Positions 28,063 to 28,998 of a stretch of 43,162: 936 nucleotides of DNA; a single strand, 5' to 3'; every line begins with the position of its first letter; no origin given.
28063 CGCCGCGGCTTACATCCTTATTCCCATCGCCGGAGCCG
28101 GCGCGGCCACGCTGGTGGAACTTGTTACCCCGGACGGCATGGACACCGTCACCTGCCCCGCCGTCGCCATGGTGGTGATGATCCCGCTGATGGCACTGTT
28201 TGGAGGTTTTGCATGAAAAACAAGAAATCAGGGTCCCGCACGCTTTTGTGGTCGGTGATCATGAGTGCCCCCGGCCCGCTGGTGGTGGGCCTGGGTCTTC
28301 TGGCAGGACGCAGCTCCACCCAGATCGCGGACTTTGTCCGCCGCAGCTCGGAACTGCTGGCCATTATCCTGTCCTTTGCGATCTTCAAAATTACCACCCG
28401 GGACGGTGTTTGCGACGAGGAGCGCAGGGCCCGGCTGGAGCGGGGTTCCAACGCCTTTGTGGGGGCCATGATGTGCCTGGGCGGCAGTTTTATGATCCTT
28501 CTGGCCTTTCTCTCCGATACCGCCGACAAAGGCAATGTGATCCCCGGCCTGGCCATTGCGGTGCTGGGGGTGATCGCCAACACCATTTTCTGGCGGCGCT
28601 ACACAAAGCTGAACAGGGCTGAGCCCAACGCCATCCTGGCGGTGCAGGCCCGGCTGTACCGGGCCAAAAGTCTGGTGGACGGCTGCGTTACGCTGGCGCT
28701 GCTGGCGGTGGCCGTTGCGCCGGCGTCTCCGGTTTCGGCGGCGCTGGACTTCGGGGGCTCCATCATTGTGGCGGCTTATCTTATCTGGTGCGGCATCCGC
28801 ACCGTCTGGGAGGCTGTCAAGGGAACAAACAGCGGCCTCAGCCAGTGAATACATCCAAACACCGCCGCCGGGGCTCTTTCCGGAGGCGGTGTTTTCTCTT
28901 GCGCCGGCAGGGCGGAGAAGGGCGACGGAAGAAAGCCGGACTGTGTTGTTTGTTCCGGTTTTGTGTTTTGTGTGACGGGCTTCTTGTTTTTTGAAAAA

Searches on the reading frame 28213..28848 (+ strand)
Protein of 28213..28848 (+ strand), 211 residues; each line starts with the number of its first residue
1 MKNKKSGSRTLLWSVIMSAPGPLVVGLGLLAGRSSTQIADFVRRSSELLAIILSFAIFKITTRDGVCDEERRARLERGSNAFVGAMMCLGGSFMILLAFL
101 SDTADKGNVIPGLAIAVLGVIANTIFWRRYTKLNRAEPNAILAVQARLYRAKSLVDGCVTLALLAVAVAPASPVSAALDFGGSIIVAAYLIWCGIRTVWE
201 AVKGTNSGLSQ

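Call 70: search_protein_families(library=pfam, proteins=[window:28213-28848:+], max_evalue=0.001)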
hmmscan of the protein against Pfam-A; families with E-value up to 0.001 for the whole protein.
window:28213-28848:+ (211 aa): 2 families
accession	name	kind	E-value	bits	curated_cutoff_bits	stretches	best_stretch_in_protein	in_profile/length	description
PF01545.26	Cation_efflux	-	1.4e-10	41.7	26.6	1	31-203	21-195/198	Cation efflux family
PF12794.12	MscS_TM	-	0.00022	20.7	28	1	8-170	44-214/339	Mechanosensitive ion channel inner membrane domain 1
